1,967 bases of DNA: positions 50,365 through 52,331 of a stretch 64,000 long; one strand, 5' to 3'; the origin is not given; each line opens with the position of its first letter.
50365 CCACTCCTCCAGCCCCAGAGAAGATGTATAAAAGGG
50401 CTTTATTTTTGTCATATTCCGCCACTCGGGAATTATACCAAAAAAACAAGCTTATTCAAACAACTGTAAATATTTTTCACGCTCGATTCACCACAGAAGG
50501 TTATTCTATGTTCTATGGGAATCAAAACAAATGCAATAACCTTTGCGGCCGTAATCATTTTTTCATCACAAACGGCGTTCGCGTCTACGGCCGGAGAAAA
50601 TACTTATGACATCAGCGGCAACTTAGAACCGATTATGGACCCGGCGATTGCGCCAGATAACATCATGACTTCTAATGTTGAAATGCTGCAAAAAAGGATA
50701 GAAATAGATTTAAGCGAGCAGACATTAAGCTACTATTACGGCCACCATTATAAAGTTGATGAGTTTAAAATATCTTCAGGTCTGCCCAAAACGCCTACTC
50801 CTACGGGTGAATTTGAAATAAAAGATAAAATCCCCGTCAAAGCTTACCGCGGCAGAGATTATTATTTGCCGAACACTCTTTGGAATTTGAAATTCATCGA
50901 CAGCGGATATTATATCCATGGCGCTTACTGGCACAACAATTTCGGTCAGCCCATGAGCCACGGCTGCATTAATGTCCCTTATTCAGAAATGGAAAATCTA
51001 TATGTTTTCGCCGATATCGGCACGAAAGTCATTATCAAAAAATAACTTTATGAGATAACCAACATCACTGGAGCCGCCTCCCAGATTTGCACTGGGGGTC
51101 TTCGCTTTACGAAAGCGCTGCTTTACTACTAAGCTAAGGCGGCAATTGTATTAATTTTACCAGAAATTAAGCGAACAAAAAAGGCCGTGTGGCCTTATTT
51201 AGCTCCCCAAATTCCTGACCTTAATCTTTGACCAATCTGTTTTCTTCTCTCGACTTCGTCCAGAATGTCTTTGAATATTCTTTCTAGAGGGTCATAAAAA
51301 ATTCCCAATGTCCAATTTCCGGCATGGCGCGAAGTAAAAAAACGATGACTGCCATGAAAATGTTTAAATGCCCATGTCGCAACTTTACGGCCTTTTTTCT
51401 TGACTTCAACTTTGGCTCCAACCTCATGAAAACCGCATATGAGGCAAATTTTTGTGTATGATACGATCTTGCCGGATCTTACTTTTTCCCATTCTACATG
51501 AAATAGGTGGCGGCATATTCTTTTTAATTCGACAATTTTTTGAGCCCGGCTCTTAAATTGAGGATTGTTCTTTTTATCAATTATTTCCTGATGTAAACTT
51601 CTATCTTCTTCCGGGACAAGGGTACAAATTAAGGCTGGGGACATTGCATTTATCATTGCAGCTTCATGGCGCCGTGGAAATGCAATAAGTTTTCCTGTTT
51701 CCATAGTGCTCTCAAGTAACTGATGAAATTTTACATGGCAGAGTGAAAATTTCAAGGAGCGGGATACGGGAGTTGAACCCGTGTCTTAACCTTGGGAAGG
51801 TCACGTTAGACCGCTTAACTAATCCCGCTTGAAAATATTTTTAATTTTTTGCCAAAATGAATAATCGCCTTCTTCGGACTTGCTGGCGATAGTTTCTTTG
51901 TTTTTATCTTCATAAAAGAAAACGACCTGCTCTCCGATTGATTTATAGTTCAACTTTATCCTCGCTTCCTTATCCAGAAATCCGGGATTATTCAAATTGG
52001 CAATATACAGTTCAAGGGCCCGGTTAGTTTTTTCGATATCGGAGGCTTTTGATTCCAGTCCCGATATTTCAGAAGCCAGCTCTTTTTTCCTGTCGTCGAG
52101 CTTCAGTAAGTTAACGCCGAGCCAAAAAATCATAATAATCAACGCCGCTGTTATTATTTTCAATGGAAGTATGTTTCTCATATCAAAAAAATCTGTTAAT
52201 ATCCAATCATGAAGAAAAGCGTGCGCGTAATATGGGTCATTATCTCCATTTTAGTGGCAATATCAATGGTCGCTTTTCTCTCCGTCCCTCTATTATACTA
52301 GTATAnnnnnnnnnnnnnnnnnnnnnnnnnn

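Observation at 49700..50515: RF2 gene encoding only domains 2-4: no domain 1, no programmed +1 frameshift, no room upstream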

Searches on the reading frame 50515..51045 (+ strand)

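Call 3: search_protein_families(library=ncbifam, proteins=[window:50515-51045:+], max_evalue=0.01)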
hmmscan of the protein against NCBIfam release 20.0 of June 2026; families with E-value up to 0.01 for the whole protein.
window:50515-51045:+ (176 aa): 6 families
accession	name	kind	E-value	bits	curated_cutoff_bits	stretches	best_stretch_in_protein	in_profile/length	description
NF004785.0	PRK06132.1-2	subfamily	4.3e-06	26.2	169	1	64-175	67-172/353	hypothetical protein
NF004786.0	PRK06132.1-3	equivalog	3.3e-05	22.8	329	1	62-174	31-138/418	hypothetical protein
NF009120.0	PRK12472.1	subfamily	0.0002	20.3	369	1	84-174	77-162/508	hypothetical protein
NF040925.1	LD_carbox_ElsL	exception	0.00025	20.8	270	0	132-164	116-148/164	cell wall-recycling L,D-carboxypeptidase ElsL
NF004787.0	PRK06132.1-4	equivalog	0.0006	18.7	409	1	62-174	60-167/347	hypothetical protein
NF047955.1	TransPepLdtE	equivalog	0.0015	17.8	480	0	129-174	187-232/322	L,D-transpeptidase LdtE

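Call 4: search_protein_families(library=pfam, proteins=[window:50515-51045:+], max_evalue=0.01)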
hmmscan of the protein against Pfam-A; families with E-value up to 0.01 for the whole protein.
window:50515-51045:+ (176 aa): 1 family
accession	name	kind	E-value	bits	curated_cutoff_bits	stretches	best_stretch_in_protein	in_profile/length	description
PF03734.19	YkuD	-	3.2e-22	80.1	23.4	1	60-174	2-146/146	L,D-transpeptidase catalytic domain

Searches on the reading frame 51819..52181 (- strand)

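Call 4: search_protein_families(library=pfam, proteins=[window:51819-52181:-], max_evalue=0.01)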
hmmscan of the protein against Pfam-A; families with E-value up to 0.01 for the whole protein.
window:51819-52181:- (120 aa): 1 family
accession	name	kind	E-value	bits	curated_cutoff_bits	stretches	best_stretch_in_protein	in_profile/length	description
PF04977.20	DivIC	-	3.3e-07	30.5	28.9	1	14-87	4-75/80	Septum formation initiator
